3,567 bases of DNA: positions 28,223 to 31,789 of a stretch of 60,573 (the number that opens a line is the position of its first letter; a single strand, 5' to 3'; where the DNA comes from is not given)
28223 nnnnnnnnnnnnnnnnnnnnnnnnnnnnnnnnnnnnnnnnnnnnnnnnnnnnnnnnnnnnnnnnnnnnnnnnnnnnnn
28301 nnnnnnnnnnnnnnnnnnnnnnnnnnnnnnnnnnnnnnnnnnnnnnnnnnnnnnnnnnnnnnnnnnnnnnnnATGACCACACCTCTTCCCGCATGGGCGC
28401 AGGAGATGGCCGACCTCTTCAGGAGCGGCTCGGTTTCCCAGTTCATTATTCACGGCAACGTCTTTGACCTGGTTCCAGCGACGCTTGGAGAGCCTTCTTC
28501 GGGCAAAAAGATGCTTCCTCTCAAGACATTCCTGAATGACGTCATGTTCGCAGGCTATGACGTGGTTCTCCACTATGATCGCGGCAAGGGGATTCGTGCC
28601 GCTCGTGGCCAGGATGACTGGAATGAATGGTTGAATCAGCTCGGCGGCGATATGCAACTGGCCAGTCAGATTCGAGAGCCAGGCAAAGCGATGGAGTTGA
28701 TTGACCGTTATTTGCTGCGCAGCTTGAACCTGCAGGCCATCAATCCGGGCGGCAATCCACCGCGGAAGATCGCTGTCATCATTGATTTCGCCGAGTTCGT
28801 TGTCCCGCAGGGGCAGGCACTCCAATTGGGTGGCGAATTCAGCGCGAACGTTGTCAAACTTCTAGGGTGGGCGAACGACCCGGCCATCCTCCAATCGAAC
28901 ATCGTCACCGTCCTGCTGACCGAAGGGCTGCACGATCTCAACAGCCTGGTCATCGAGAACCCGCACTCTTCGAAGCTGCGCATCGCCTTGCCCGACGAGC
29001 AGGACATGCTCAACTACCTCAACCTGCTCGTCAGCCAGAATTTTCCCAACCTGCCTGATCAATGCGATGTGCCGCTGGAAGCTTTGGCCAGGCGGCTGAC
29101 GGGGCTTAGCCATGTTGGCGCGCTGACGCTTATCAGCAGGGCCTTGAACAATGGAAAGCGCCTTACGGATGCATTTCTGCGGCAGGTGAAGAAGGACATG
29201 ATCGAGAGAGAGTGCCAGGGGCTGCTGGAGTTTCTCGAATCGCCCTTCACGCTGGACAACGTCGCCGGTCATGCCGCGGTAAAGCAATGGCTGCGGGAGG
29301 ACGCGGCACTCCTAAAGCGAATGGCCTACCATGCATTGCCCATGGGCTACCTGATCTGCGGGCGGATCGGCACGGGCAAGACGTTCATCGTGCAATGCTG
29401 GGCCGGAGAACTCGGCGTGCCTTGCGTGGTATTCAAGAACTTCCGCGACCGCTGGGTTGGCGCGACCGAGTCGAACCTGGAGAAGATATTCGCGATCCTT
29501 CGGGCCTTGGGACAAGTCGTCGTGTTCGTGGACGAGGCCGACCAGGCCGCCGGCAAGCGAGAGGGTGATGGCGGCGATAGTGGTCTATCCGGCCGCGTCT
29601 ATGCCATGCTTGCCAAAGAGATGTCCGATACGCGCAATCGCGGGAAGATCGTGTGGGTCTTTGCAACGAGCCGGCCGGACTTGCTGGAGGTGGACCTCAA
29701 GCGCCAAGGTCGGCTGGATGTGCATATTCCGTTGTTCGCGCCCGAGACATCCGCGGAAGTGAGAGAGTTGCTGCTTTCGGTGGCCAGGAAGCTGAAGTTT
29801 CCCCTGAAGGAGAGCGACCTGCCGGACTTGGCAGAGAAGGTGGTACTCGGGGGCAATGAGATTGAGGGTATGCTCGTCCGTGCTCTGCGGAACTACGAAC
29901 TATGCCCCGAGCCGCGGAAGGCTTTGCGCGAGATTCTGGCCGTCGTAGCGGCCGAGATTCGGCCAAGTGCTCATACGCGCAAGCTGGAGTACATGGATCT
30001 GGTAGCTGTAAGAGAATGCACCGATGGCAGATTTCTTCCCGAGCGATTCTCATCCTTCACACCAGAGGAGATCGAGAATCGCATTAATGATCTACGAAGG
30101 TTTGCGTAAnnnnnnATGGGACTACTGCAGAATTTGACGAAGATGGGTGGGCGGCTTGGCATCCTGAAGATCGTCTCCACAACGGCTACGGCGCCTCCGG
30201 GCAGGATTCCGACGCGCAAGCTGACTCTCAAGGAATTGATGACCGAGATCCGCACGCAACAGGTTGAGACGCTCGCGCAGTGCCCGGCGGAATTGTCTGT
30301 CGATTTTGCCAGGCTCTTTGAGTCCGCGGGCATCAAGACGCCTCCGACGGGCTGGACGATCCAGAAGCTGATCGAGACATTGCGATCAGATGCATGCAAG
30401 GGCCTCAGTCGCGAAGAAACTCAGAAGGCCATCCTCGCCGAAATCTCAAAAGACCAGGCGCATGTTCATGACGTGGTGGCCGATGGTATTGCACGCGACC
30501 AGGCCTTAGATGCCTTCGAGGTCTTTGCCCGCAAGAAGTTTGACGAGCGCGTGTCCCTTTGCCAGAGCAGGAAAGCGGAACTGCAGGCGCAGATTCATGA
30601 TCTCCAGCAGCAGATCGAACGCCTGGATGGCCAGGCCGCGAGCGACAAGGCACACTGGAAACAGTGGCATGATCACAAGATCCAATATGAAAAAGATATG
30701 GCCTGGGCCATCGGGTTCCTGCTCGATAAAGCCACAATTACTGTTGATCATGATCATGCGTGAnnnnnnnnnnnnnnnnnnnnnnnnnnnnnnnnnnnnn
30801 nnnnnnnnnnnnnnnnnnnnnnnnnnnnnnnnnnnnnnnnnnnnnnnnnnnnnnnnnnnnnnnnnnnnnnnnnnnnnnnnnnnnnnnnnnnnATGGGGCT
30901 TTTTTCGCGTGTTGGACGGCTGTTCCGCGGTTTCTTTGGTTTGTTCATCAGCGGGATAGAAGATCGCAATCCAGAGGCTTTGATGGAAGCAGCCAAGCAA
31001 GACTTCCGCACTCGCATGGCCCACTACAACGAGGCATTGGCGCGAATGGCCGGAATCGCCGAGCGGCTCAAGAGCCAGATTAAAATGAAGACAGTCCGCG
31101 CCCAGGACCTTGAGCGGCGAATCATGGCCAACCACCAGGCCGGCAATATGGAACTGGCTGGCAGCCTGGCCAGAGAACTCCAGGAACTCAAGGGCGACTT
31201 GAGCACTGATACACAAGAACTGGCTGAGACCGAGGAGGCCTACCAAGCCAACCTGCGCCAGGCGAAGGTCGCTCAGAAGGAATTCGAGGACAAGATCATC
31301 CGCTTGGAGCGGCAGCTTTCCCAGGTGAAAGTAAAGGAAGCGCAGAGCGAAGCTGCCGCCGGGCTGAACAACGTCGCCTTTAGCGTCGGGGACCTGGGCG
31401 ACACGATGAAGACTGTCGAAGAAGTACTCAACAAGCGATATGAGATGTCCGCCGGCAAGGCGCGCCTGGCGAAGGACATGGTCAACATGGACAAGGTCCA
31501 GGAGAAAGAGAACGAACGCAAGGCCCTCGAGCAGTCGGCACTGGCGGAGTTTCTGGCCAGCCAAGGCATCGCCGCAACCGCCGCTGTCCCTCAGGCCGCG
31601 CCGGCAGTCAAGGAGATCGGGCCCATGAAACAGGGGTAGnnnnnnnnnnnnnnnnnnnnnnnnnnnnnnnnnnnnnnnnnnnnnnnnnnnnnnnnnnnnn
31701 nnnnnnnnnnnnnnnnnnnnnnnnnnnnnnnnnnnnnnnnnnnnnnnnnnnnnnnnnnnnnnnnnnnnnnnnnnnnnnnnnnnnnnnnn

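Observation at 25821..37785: Candidate bacterial ESCRT-III-like membrane-remodelling operon: PspA + dedicated AAA+ ATPase + coiled-coil partners + ABC/SBP-OmpA + vWA + protease-exporter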

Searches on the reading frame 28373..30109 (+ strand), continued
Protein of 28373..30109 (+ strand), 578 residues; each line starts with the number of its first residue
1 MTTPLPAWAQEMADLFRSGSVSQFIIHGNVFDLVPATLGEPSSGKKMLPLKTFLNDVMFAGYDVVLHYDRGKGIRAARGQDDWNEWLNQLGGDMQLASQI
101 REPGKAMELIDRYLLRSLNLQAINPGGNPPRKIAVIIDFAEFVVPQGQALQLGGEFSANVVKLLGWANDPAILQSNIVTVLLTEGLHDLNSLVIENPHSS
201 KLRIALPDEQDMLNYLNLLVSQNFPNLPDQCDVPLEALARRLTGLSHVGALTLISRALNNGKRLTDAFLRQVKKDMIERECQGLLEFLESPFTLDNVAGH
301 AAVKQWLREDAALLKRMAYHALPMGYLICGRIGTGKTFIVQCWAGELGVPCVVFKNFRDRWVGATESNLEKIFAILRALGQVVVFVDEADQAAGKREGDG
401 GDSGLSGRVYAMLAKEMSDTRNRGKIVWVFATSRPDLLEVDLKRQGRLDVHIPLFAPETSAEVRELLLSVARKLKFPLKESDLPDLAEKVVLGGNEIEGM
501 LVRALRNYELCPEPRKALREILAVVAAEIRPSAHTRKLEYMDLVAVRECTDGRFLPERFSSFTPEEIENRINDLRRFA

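Call 75: get_annotated_region(hit=H1, flank=5000)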
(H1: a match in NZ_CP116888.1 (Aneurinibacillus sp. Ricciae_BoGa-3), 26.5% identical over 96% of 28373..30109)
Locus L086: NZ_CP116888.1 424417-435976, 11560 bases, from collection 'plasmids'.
description: Aneurinibacillus sp. Ricciae_BoGa-3 plasmid unnamed, complete sequence
organism: Aneurinibacillus sp. Ricciae_BoGa-3 (NCBI taxid 3022697)
taxonomy: Bacteria; Bacillota; Bacilli; Bacillales; Paenibacillaceae; Aneurinibacillus; Aneurinibacillus sp. Ricciae BoGa-3
host: -; source: whole organism,Plant material,Lab grown Riccia fluitans ecotype BoGa-3; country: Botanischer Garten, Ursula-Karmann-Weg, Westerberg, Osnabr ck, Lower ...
typing (MOB-suite, as given by PLSDB): non-mobilizable
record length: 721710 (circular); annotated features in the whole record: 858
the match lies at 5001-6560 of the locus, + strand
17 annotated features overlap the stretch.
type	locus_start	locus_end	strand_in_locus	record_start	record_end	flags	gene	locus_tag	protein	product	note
CDS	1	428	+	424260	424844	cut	-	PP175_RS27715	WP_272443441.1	hypothetical protein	-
CDS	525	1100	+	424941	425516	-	-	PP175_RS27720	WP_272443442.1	hypothetical protein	-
CDS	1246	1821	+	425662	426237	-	-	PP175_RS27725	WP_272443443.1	hypothetical protein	-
CDS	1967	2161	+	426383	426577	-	-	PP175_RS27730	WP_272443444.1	hypothetical protein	-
CDS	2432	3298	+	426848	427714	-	-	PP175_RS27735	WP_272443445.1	transglycosylase SLT domain-containing protein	-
CDS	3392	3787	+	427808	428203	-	-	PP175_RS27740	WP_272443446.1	hypothetical protein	-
CDS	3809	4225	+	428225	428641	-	-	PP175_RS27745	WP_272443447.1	hypothetical protein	-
CDS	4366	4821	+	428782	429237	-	-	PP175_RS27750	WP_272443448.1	hypothetical protein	-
CDS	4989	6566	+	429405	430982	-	-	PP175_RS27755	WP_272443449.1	ATP-binding protein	-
CDS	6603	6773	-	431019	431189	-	-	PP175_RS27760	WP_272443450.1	hypothetical protein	-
CDS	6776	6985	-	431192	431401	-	-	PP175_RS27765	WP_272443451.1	hypothetical protein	-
CDS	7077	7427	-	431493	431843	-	-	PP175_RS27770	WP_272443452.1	hypothetical protein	-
CDS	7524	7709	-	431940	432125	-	-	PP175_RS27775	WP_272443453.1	hypothetical protein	-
CDS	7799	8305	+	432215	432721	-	-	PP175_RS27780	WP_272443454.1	hypothetical protein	-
CDS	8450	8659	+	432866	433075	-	-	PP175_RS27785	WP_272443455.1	hypothetical protein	-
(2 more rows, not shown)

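Call 76: get_annotated_region(hit=H2, flank=5000)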
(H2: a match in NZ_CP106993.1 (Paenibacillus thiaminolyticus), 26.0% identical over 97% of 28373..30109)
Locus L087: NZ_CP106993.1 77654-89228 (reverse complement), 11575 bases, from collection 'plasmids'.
description: Paenibacillus thiaminolyticus strain SY20 plasmid punnamedSY20, complete sequence
organism: Paenibacillus thiaminolyticus (NCBI taxid 49283)
taxonomy: Bacteria; Bacillota; Bacilli; Bacillales; Paenibacillaceae; Paenibacillus; Paenibacillus thiaminolyticus
host: -; source: mixed culture,sour bamboo shoots sample; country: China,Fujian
typing (MOB-suite, as given by PLSDB): non-mobilizable; mating-pair formation MPF_T
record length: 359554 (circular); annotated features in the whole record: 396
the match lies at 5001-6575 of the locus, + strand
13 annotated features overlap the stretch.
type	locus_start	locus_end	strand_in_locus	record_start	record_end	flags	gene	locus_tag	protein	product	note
CDS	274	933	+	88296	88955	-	-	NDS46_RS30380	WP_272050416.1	RecX family transcriptional regulator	GO:0006282 - regulation of DNA repair [Evidence IEA]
CDS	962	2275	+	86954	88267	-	-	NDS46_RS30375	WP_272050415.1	hypothetical protein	-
CDS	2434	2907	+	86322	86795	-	-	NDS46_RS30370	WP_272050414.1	hypothetical protein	-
CDS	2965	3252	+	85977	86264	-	-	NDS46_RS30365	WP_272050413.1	hypothetical protein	-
CDS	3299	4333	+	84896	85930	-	-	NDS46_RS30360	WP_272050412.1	DUF262 domain-containing protein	-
CDS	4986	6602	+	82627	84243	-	-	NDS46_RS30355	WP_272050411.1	ATP-binding protein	-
CDS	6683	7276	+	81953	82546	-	-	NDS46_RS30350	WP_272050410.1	hypothetical protein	-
CDS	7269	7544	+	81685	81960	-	-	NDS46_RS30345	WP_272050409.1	hypothetical protein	-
CDS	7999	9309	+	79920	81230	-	-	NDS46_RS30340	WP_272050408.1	DHHA1 domain-containing protein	-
CDS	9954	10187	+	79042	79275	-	-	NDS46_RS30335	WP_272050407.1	hypothetical protein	-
CDS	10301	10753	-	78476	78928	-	-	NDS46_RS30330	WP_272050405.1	hypothetical protein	-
CDS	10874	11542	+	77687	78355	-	-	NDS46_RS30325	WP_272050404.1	hypothetical protein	-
CDS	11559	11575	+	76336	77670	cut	-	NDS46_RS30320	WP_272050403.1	hypothetical protein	-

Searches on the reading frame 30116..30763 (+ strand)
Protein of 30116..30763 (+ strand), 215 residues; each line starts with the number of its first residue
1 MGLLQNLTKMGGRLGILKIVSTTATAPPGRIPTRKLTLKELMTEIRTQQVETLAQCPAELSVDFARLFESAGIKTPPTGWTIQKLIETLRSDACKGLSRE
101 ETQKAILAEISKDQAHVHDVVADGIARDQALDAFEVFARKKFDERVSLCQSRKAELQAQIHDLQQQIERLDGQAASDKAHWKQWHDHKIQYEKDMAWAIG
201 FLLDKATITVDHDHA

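Call 3: search_protein_families(library=pfam, proteins=[window:30116-30763:+], max_evalue=0.01)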
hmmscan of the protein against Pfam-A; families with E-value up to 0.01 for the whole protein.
window:30116-30763:+ (215 aa): 1 family
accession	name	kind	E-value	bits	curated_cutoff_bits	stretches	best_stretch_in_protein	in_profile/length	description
PF02996.22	Prefoldin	-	0.0023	18.3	23.2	1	135-175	68-108/120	Prefoldin subunit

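Call 21: find_homologous_proteins(query=window:30116-30763:+, max_evalue=0.001)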
Query window:30116-30763:+ (215 aa): 34 proteins with E <= 0.001 among 420 candidates.
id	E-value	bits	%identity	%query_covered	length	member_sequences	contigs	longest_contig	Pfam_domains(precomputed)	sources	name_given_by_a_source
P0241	2.6e-137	473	100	100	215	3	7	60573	-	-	-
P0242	1.7e-68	248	55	100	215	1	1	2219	-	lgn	-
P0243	9.1e-68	246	55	100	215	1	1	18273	-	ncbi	-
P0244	3.0e-62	228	52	98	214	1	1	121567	-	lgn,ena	-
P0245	3.2e-62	228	51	99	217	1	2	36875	-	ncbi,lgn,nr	ncbi:MAG: hypothetical protein NTV86_20685 [Planctomycetota bacterium]|nr:hypothetical protein [Plan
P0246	4.2e-62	227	51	100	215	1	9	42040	-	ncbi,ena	-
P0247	1.1e-61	226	50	100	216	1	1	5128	-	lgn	-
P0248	2.8e-56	208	47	99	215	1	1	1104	-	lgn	-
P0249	7.4e-56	207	46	100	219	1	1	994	-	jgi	jgi:hypothetical protein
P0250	3.3e-55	205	46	100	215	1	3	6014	-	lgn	-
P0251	3.5e-52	195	44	98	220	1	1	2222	-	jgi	jgi:hypothetical protein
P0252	6.4e-52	194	48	97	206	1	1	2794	-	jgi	jgi:hypothetical protein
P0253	4.8e-50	188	44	97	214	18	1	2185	-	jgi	jgi:hypothetical protein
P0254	4.7e-47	178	41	99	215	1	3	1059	-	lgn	-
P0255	5.5e-47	178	44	98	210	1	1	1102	-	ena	-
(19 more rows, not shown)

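Call 32: predict_structure(alignment_id=A3)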
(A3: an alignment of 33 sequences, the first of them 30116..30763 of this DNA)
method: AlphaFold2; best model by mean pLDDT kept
length: 215 residues; sequences in the alignment: 33
mean_pLDDT: 80.1   pTM: 0.54
mean pLDDT of the five models: 80.1, 79.9, 78.3, 78.1, 77.1
residues with pLDDT >= 90: 117; 70-90: 36; 50-70: 37; < 50: 25
segments of 3 or more residues with pLDDT < 50: 13-15, 17-34
pLDDT, mean of each block of 10 residues (from residue 1): 54 43 39 49 55 63 89 91 95 94 95 93 93 90 92 97 98 98 95 89 78 62
secondary structure, 60 per line:
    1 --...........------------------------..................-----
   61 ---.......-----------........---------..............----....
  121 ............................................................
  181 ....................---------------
elements in order: H3-13 H38-55 H64-70 H82-89 H99-112 H117-200
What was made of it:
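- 30116..30763 (+): g5: 215-aa helical protein. It has an N-terminal amphipathic helix, a disordered linker, a small helical domain and an 84-residue helix. Accessory gene that travels with the ABC importer. AF2 pLDDT 80 (call 32).
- Checked: The AF2 model has one 84-residue helix (call 32).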

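Call 35: search_protein_families(library=pfam, alignment_id=A3, max_evalue=5)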
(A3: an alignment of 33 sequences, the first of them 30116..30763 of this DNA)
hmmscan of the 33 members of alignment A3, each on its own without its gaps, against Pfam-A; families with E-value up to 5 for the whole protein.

A. member 1, window:30116-30763:+ (215 aa): 18 families
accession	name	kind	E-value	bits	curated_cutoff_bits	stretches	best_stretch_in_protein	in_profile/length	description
PF02996.22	Prefoldin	-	0.0023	18.3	23.2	1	135-175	68-108/120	Prefoldin subunit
PF16888.10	YwqH-like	-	0.011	16.5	33.7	1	149-188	8-47/123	YwqH-like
PF04899.17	MbeD_MobD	-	0.012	16.2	21.6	1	142-174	33-65/70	MbeD/MobD like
PF13600.11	DUF4140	-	0.029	15.3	27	1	95-181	28-95/98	N-terminal domain of unknown function (DUF4140)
PF10211.14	Ax_dynein_light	-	0.08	13.4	26.4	1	139-193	121-175/187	Axonemal dynein light chain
PF06698.16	DUF1192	-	0.081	13.5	25.5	1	154-180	23-49/58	Protein of unknown function (DUF1192)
PF08286.16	Spc24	-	0.086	13.5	25.3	1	151-190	4-43/109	Spc24 subunit of Ndc80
PF09278.17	MerR-DNA-bind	-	0.096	13.8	25.4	1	143-171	35-63/65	MerR, DNA binding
PF10473.14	CENP-F_leu_zip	-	0.098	13.2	34.5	1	140-195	69-124/140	Leucine-rich repeats of kinetochore protein Cenp-F/LEK1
PF04977.20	DivIC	-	0.099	12.9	28.9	1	139-175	19-56/80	Septum formation initiator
PF22709.1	Mu_Gam-Sipho_Gp157-TOTE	-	0.19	12.1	27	0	146-170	9-32/63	Mu Gam/Sipho_Gp157-like domain of the TOTE conflict systems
PF11740.13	KfrA_N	-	0.29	12.3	26.1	0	105-172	46-111/113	Plasmid replication region DNA-binding N-term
PF06810.17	Phage_scaffold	-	1.3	9.4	35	0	97-188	11-94/170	Phage capsid assembly scaffolding protein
PF25764.1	KIF21A_4th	-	1.5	8.9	33.1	1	137-190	54-107/183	KIF21A-like domain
PF11180.13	DUF2968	-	1.7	8.6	27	1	103-175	107-179/180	Protein of unknown function (DUF2968)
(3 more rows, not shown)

B. families by the number of members that match (of 33 scanned): 144 families (the first 25 are shown)
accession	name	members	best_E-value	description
PF14282.11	FlxA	10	0.0098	FlxA-like protein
PF13747.11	DUF4164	9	0.0021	Domain of unknown function (DUF4164)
PF04977.20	DivIC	8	0.056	Septum formation initiator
PF12128.14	DUF3584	6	0.0026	Protein of unknown function (DUF3584)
PF13600.11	DUF4140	6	0.029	N-terminal domain of unknown function (DUF4140)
PF02090.21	SPAM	5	0.0059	Salmonella surface presentation of antigen gene type M protein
PF08286.16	Spc24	5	0.063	Spc24 subunit of Ndc80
PF13151.12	DUF3990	4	0.00082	Protein of unknown function (DUF3990)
PF16526.10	CLZ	4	0.0011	C-terminal leucine zipper domain of cyclic nucleotide-gated channels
PF19776.5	DUF6262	4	0.035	Family of unknown function (DUF6262)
PF02996.22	Prefoldin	3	0.0023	Prefoldin subunit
PF07716.20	bZIP_2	3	0.0023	Basic region leucine zipper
PF16331.10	TolA_bind_tri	3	0.013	TolA binding protein trimerisation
PF14362.11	DUF4407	3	0.036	Domain of unknown function (DUF4407)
PF09278.17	MerR-DNA-bind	3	0.096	MerR, DNA binding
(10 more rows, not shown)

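Call 47: search_protein_families(library=ncbifam, proteins=[window:30116-30763:+], max_evalue=0.001)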
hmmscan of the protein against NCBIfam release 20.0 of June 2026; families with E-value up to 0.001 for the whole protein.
window:30116-30763:+ (215 aa): 0 families

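Call 48: fold_search(model_id=the predicted structure, library=pdb)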
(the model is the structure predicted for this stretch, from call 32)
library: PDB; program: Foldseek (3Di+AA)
matches with E <= 10: 47; with E <= 0.001: 0
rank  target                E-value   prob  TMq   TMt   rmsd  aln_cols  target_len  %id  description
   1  6zff_A                2.5e+00  0.09  0.16  0.23  11.4       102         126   18  Pyrococcus furiosus Rad50 coiled coils in rod configuration (released 2020-07-08)
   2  9h6w                  2.5e+00  0.04  0.10  0.05  16.0       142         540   15  Crystal structure of the Salmonella effector SspH1 (released 2025-05-28)
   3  6b87_A                3.3e+00  0.06  0.13  0.25  13.0       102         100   20  Crystal structure of transmembrane protein TMHC2_E (released 2018-03-14)
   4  5c22_C                3.3e+00  0.05  0.13  0.11  14.8       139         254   14  Crystal structure of Zn-bound HlyD from E. coli (released 2016-02-17)
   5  7pkt_S                3.3e+00  0.03  0.11  0.10  22.5       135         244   16  Large subunit of the Chlamydomonas reinhardtii mitoribosome (released 2022-06-15)
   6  8snb_8U               4.5e+00  0.07  0.16  0.26  12.4       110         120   17  atomic model of sea urchin sperm doublet microtubule (48-nm periodicity) (released 2023-06-28)
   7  6b87_C                4.5e+00  0.05  0.12  0.25  13.2       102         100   20  Crystal structure of transmembrane protein TMHC2_E (released 2018-03-14)
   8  6fkf_d                5.2e+00  0.08  0.18  0.21   6.6        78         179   14  Chloroplast F1Fo conformation 1 (released 2018-05-23)
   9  9tg4_H                5.2e+00  0.06  0.15  0.11   8.6        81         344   18  Structure of the YbjP lipoprotein bound to the AcrABZ-TolC efflux pump (released 2026-04-08)
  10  9fqr_E7               5.2e+00  0.06  0.16  0.29  11.3       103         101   22  96-nm repeat of axonemal doublet microtubules from bovine sperm (released 2025-03-26)
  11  4bne_A                5.2e+00  0.04  0.13  0.10  12.2        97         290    9  Pacsin2 Interacts with Membranes and Actin-Filaments (released 2014-05-14)
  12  8to0_l                5.2e+00  0.04  0.16  0.10  43.5       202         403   15  48-nm repeating structure of doublets from mouse sperm flagella (released 2023-11-01)
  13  9cpb_5W               5.2e+00  0.04  0.15  0.09  42.1       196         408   16  Atomic model of bovine Fallopian tube cilia doublet microtubule (48-nm periodicity) (released 2024-10-30)
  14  9ihh_A                5.9e+00  0.04  0.13  0.27  16.7       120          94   12  Ex vivo spore-silk A-ENA fibers (released 2026-03-04)
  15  8otz_Ct               5.9e+00  0.03  0.15  0.10  42.1       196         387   16  48-nm repeat of the native axonemal doublet microtubule from bovine sperm (released 2023-11-22)
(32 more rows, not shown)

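Call 49: search_protein_families(library=padloc, proteins=[window:30116-30763:+], max_evalue=0.001)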
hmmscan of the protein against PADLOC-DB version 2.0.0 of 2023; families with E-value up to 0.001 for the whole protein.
window:30116-30763:+ (215 aa): 0 families

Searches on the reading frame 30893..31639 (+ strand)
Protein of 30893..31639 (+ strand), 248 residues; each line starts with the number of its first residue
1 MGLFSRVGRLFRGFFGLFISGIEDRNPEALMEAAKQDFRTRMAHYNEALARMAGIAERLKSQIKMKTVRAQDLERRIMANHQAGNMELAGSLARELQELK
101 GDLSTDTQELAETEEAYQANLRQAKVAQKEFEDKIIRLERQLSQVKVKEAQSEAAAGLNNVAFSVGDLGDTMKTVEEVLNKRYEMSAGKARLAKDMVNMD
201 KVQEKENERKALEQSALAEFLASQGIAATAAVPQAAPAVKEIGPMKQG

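Call 3: search_protein_families(library=pfam, proteins=[window:30893-31639:+], max_evalue=0.01)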
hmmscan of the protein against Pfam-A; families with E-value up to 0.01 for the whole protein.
window:30893-31639:+ (248 aa): 2 families
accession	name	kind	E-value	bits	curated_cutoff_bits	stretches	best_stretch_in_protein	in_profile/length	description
PF04012.17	PspA_IM30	-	5.5e-10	39.7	33.9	1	2-216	1-210/220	PspA/IM30 family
PF09177.16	STX6_10_61_N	-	0.0063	17.5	29.4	0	75-134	25-84/99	Syntaxin 6/10/61, N-terminal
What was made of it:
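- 30893..31639 (+): g6: PspA/IM30 family protein (ESCRT-III superfamily), 248 aa. Core gene. It has an N-terminal amphipathic helix (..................). After a variable Ala/Pro-rich linker it carries a conserved C-terminal motif K240-E-I-G-P244 (nt 31610-31624). PspA_IM30 above the gathering score (call 3).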

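Call 17: search_solved_structures(query=window:30893-31639:+, max_evalue=1)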
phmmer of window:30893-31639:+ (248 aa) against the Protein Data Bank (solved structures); distinct sequences matched with E-value up to 1: 7.
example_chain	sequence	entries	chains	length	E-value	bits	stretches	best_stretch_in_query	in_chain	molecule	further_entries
8qfv_0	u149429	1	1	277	9.4e-06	28.9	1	1-234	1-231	Protein sll0617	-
8qhv_0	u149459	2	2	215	0.00015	25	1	3-188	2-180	Membrane-associated protein Vipp1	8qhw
7o3w_D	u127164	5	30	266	0.00019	24.7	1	3-234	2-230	Protein sll0617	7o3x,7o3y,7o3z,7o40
9eom_A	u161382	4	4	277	0.0032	20.6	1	1-157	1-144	Membrane-associated protein Vipp1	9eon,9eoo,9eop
7n2b_A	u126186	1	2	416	0.046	16.9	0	24-85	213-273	Transcription factor ETV6,Transcription factor ETV6,Transcription factor ETV6,3TEL-rigid-D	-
9o0h_B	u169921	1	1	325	0.55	13.4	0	24-52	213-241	Transcription factor ETV6,Non-receptor tyrosine-protein kinase TNK1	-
8qhx_D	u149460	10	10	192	0.92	12.6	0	27-188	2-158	Membrane-associated protein Vipp1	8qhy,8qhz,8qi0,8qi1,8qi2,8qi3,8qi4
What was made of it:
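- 30893..31639 (+): Full-length match to Synechocystis Vipp1 chains (call 17).
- On PspA/IM30/Vipp1 (ESCRT-III superfamily), tested for g6: Residues 1-234 align to Vipp1 sll0617 residues 1-231, E 9.4e-6 (call 17).
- Checked: It aligns over its full length to Vipp1 chains in the PDB, E 9e-6 (call 17).
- PspA family membership is confirmed (calls 3, 17).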

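Call 47: search_protein_families(library=ncbifam, proteins=[window:30893-31639:+], max_evalue=0.001)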
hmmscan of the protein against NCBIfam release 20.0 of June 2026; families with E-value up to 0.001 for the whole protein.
window:30893-31639:+ (248 aa): 0 families

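Call 49: search_protein_families(library=padloc, proteins=[window:30893-31639:+], max_evalue=0.001)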
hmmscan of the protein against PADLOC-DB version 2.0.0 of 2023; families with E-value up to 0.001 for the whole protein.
window:30893-31639:+ (248 aa): 0 families

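Call 74: search_dna_similar(query=window:30893-31639:+, collection=phages, mode=protein, max_evalue=0.00001, max_rows=10)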
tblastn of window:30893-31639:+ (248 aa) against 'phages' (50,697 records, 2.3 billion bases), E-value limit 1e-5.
No match.
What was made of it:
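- Tried and rejected: PspA has no phage match (call 74).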
